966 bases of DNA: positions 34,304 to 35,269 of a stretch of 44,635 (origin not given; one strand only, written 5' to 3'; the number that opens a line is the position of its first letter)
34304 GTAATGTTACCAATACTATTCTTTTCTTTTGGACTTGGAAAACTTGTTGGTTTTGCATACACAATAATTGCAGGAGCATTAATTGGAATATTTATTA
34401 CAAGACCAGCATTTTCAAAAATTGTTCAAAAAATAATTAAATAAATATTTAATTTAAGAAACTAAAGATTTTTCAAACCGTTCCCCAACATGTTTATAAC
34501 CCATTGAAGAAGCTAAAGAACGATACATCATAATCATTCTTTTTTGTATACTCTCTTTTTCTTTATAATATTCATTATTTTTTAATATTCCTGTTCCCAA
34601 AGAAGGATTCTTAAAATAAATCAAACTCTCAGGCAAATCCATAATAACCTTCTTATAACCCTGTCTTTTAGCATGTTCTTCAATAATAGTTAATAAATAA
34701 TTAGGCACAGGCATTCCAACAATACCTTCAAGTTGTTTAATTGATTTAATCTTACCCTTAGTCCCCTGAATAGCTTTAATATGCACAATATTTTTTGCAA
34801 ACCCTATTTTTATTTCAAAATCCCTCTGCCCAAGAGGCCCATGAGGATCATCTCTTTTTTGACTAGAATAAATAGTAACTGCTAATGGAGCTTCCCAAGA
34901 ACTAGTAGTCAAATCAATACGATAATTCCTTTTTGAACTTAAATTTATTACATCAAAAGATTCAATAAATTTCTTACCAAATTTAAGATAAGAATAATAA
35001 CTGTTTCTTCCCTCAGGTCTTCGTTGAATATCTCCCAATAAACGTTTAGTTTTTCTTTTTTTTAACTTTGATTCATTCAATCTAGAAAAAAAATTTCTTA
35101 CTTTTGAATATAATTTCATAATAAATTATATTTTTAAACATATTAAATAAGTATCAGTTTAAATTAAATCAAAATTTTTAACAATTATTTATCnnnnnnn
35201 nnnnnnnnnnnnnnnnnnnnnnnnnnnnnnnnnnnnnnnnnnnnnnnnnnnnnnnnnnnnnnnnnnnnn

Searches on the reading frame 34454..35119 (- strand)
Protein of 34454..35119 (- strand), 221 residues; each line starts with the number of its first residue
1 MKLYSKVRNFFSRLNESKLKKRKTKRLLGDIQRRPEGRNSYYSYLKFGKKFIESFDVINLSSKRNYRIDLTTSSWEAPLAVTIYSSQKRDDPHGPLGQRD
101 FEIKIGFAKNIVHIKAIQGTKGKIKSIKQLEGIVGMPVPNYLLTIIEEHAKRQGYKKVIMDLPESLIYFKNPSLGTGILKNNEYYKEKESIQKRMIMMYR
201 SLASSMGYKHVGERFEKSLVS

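Call 4: search_protein_families(library=pfam, proteins=[window:34454-35119:-], max_evalue=0.1)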
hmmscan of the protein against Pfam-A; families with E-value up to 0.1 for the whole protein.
window:34454-35119:- (221 aa): 1 family
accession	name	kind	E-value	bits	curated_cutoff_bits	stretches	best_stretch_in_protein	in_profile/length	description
PF14397.11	ATPgrasp_ST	-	0.042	13.5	31.4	1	126-205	24-107/278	Sugar-transfer associated ATP-grasp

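Call 13: find_homologous_proteins(query=window:34454-35119:-, max_evalue=0.001)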
Query window:34454-35119:- (221 aa): 3 proteins with E <= 0.001 among 105 candidates.
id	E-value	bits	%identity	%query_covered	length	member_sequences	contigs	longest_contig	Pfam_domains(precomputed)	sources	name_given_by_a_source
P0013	1.9e-139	480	100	100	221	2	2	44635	-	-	-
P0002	3.1e-95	336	72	98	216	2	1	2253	-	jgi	jgi:hypothetical protein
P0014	1.3e-82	294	63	99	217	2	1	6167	-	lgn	-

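Call 14: find_encoding_contigs(protein=P0014, flank=10000, max_places=10)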
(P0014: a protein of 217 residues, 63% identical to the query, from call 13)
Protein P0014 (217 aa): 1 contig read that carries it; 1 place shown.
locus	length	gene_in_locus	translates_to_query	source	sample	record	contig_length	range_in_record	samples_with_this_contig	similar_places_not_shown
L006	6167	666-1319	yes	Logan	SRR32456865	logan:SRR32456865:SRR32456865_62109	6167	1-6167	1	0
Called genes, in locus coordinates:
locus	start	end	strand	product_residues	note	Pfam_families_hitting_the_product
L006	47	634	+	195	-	-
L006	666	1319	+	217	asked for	-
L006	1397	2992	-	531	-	PF07549:Sec_GG, PF02355:SecD_SecF_C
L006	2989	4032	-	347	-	PF02355:SecD_SecF_C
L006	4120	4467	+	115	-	-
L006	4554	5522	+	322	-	PF17835:NOG1_N, PF00009:GTP_EFTU (faint), PF03193:RsgA_GTPase (faint), PF00025:Arf (faint), PF01926:MMR_HSR1, PF02421:FeoB_N, PF06858:NOG1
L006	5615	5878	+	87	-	PF03685:UPF0147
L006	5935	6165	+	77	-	?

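Call 15: find_encoding_contigs(protein=P0013, flank=4000, max_places=10)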
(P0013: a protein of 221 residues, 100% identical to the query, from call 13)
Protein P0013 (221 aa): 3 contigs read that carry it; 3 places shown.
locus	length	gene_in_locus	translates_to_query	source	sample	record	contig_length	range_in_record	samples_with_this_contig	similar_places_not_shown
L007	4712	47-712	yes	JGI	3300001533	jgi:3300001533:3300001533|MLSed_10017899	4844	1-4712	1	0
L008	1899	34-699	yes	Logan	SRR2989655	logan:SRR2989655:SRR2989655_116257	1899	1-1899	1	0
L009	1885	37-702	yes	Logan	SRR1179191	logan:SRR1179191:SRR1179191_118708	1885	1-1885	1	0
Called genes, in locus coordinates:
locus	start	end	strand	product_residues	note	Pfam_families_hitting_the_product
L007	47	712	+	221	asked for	-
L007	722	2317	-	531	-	PF07549:Sec_GG, PF02355:SecD_SecF_C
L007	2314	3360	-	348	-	PF02355:SecD_SecF_C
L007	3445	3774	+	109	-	-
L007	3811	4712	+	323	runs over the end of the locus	PF17835:NOG1_N, PF00025:Arf (faint), PF01926:MMR_HSR1, PF02421:FeoB_N, PF09439:SRPRB (faint), PF06858:NOG1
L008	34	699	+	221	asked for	-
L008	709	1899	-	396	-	?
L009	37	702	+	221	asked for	-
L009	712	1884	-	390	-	?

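Call 33: search_protein_representatives(protein=window:34457-35119:-)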
Query: 221 residues. Proteins with E-value up to 0.001 (for the whole library): 168; up to 1e-10: 59; up to 1e-30: 1. The best 150 are listed.
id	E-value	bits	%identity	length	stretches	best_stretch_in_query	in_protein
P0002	1.0e-95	335.5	72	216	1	6-221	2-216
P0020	4.0e-23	98.4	39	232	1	38-174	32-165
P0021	2.6e-21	92.4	33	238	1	41-217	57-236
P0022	2.9e-20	89.0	35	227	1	40-218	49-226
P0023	3.4e-20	88.8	39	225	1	21-218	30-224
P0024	3.8e-20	88.7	36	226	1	43-210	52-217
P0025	2.6e-19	85.9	37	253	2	31-179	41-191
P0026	5.2e-18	81.7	37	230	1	47-217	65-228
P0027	5.2e-18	81.7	36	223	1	9-219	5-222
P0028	8.1e-18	81.1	39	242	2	43-176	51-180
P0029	1.2e-17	80.5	35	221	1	43-209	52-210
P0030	1.7e-17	80.0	35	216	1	45-219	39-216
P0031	4.4e-17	78.6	35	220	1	31-216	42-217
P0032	6.1e-17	78.2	32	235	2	26-178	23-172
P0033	7.2e-17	77.9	30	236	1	44-217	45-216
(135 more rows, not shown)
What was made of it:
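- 34454..35119 (-): Gene Y (221 aa), a GNAT-like single-domain protein of an uncharacterised family. Positions 35119 to about 34730 are the diverged allele segment. Below about 34730 it is nearly identical to X. There are 168 distant homologues of about 220 aa (call 33).
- On X/Y family (uncharacterised proteins of about 220 aa with a GNAT-like fold): Homologues cover about residues 40-218 (call 33).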

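Call 35: search_protein_families(library=pfam, alignment_id=A1, max_evalue=0.01)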
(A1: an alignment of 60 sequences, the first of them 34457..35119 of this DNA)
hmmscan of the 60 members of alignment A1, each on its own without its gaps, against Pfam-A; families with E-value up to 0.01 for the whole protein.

A. member 1, window:34457-35119:- (221 aa): 0 families

B. families by the number of members that match (of 60 scanned): 1 family
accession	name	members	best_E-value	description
PF11447.13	DUF3201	1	0.003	Protein of unknown function (DUF3201)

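Call 37: search_solved_structures(query=A1, max_evalue=1)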
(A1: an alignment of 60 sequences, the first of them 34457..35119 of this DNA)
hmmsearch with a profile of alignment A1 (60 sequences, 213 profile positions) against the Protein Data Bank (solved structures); distinct sequences matched with E-value up to 1: 2.
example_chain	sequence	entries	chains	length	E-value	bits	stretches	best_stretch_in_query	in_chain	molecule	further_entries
8fbo_A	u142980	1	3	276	0.34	13.8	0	137-157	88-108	KWOCA_102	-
6v39_L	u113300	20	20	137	0.55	13.1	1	24-75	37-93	50S ribosomal protein L16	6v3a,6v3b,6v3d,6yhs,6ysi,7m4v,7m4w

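Call 45: predict_structure(alignment_id=A1)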
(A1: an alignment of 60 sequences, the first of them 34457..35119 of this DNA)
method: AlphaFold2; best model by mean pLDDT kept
length: 221 residues; sequences in the alignment: 60
mean_pLDDT: 93.6   pTM: 0.88
mean pLDDT of the five models: 93.6, 92.9, 92.7, 91.9, 90.5
residues with pLDDT >= 90: 182; 70-90: 33; 50-70: 6; < 50: 0
segments of 3 or more residues with pLDDT < 50: none
pLDDT, mean of each block of 10 residues (from residue 1): 84 90 94 85 95 96 95 95 92 78 98 97 96 98 98 98 97 87 95 98 98 97 67
secondary structure, 60 per line:
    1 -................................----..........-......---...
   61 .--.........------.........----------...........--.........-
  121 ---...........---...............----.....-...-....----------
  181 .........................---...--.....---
elements in order: H2-33 H38-47 H49-54 E58-61 E64-72 E79-87 E98-108 E111-119 H124-134 H138-152 E157-161 H167-170 H181-205 E209-211 E214-218
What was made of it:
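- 34454..35119 (-): AF2 pLDDT is 93.6 (call 45).
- On X/Y family (uncharacterised proteins of about 220 aa with a GNAT-like fold): The model has strands at 58-119 and helices to 205 (call 45).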

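Call 48: fold_search(model_id=the predicted structure, library=pdb)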
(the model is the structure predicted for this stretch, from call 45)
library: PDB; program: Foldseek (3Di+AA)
matches with E <= 10: 473; with E <= 0.001: 0
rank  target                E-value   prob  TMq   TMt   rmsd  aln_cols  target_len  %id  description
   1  8hag_K                1.7e-02  0.95  0.31  0.15  12.2       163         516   13  Cryo-EM structure of the p300 catalytic core bound to the H4K12acK16ac nucleosome, class 1 (3.2 angstrom resolution) (released 2023-05-17)
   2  1y9w_A                1.9e-02  0.99  0.29  0.44   7.1       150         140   15  Structural Genomics, 1.9A crystal structure of an acetyltransferase from Bacillus cereus ATCC 14579 (released 2005-02-01)
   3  4u5y_A                2.1e-02  0.96  0.35  0.45   7.1       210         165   11  Crystal Structure of the complex between the GNAT domain of S. lividans PAT and the acetyl-CoA synthetase C-terminal d (released 2014-11-19)
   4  3d8p_A                2.2e-02  1.00  0.36  0.48   3.4       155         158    8  Crystal structure of acetyltransferase of GNAT family (NP_373092.1) from STAPHYLOCOCCUS AUREUS MU50 at 2.20 A resoluti (released 2008-10-28)
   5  8iym_A                2.6e-02  0.98  0.30  0.41   6.6       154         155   11  Crystal structure of a protein acetyltransferase, HP0935 (released 2024-04-10)
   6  1tiq_B                2.6e-02  0.82  0.27  0.34  13.2       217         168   13  Crystal Structure of an Acetyltransferase (PaiA) in complex with CoA and DTT from Bacillus subtilis, Northeast Structu (released 2004-07-13)
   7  1qst                  2.6e-02  0.80  0.28  0.37  15.2       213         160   12  CRYSTAL STRUCTURE OF TETRAHYMENA GCN5 (released 1999-09-08)
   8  4rs2_B                3.1e-02  0.91  0.29  0.34   6.8       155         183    8  1.55 Angstrom Crystal Structure of GNAT Family N-acetyltransferase (YhbS) from Escherichia coli in Complex with CoA (released 2014-11-19)
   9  3d8p_B                3.6e-02  1.00  0.36  0.48   3.4       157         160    8  Crystal structure of acetyltransferase of GNAT family (NP_373092.1) from STAPHYLOCOCCUS AUREUS MU50 at 2.20 A resoluti (released 2008-10-28)
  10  7lje_B                3.6e-02  0.75  0.25  0.18  13.2       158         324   13  Discovery of Spirohydantoins as Selective, Orally Bioavailable Inhibitors of p300/CBP Histone Acetyltransferases (released 2021-03-17)
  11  8haj_K                3.9e-02  0.85  0.25  0.11  14.1       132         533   10  Cryo-EM structure of the p300 catalytic core bound to the H4K12acK16ac nucleosome, class 2 (4.8 angstrom resolution) (released 2023-05-17)
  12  6pgu_B                4.1e-02  0.96  0.26  0.19   8.7       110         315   12  Crystal structure of the p300 acetyltransferase domain with allosteric inhibitor CPI-076 and CoA (released 2019-10-23)
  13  3fix_A                4.1e-02  0.94  0.28  0.36   8.4       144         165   13  Crystal structure of a putative n-acetyltransferase (ta0374) from thermoplasma acidophilum (released 2009-01-13)
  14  7vi0_B                4.3e-02  0.97  0.26  0.14   8.5       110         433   12  Crystal structure of EP300 HAT domain in complex with compound 11 (released 2022-04-27)
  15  4jwp_A                4.6e-02  0.97  0.32  0.41   5.4       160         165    9  Crystal structure of Ribosomal-protein-alanine N-acetyltransferase from Brucella melitensis in complex with Acetyl CoA (released 2013-05-01)
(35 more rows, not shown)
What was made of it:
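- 34454..35119 (-): All top Foldseek hits are GNAT or p300 acetyltransferases, but weak (E about 0.02, TM 0.3-0.48; call 48).
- On GNAT acyltransferase superfamily (for gene Y, not the fusion): All top-50 Foldseek PDB hits are GNAT or p300 acetyltransferases, but E is about 0.02 and TM 0.3-0.48 (call 48).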

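Call 55: search_protein_families(library=ncbifam, proteins=[window:34457-35119:-], max_evalue=0.01)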
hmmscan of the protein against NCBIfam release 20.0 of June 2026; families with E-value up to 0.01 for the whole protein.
window:34457-35119:- (221 aa): 0 families
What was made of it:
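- Tried and rejected: Pfam, NCBIfam and PDB sequence searches for X/Y found nothing (calls 4, 35, 37, 55).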
